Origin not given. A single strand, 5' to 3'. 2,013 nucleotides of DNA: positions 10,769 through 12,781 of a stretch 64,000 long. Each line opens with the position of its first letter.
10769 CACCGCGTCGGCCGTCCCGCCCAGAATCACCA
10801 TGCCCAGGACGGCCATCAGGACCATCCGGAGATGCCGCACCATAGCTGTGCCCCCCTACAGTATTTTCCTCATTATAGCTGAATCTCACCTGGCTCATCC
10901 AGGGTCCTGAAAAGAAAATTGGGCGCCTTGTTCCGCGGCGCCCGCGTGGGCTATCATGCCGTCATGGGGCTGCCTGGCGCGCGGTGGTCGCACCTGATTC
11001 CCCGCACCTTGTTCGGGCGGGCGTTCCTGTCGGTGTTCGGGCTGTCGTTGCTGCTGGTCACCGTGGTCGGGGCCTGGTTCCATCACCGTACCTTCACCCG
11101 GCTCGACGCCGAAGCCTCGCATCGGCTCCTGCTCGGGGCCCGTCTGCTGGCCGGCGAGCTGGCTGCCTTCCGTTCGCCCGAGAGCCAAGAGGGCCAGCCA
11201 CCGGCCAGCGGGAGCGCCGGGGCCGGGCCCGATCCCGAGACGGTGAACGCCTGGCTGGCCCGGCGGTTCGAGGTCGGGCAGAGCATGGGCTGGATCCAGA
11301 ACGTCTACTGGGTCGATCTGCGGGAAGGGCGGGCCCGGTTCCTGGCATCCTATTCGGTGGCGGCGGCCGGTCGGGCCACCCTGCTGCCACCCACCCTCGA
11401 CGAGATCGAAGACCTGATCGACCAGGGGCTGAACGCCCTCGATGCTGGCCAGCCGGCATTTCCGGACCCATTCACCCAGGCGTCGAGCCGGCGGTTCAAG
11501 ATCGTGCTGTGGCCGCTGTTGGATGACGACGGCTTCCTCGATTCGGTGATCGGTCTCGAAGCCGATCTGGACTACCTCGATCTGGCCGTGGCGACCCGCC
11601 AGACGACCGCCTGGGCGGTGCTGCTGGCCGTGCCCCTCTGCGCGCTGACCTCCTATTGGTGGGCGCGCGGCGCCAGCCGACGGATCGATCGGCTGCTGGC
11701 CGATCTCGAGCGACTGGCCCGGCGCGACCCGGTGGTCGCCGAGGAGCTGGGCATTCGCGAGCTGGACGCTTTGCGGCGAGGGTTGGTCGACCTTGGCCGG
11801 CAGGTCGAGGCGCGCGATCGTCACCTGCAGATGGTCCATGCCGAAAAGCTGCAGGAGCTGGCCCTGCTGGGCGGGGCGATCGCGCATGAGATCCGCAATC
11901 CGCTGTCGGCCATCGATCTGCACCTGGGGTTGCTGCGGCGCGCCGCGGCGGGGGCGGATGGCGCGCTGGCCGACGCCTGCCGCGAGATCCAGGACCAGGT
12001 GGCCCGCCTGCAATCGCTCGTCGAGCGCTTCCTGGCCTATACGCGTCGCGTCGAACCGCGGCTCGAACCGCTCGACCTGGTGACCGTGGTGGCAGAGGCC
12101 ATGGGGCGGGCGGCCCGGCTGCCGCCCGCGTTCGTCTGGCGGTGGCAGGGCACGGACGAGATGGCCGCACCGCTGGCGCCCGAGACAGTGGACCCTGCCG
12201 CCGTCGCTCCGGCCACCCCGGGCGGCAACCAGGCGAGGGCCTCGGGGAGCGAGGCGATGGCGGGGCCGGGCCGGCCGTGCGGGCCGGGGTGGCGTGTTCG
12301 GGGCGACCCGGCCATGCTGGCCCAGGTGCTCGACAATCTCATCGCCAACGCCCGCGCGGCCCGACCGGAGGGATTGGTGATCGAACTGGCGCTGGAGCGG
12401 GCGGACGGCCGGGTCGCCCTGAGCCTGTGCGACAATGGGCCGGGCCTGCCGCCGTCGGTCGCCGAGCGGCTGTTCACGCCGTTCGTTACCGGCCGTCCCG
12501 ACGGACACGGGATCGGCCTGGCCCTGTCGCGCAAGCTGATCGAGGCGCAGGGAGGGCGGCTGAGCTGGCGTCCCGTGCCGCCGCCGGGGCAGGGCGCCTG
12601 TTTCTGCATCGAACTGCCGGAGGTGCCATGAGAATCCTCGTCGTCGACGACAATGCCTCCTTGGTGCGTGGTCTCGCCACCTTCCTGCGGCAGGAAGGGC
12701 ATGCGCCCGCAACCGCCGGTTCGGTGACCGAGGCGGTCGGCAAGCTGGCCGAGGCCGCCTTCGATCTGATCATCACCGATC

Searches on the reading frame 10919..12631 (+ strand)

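Call 26: search_protein_families(library=pfam, proteins=[window:10919-12631:+], max_evalue=0.00001)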
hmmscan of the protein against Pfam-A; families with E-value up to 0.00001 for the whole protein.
window:10919-12631:+ (570 aa): 2 families
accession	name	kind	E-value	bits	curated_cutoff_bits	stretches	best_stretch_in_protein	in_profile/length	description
PF02518.31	HATPase_c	-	1.6e-19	70.9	26.4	1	462-568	1-109/111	Histidine kinase-, DNA gyrase B-, and HSP90-like ATPase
PF00512.31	HisKA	-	1.5e-11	44.6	26.9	1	320-377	8-63/66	His Kinase A (phospho-acceptor) domain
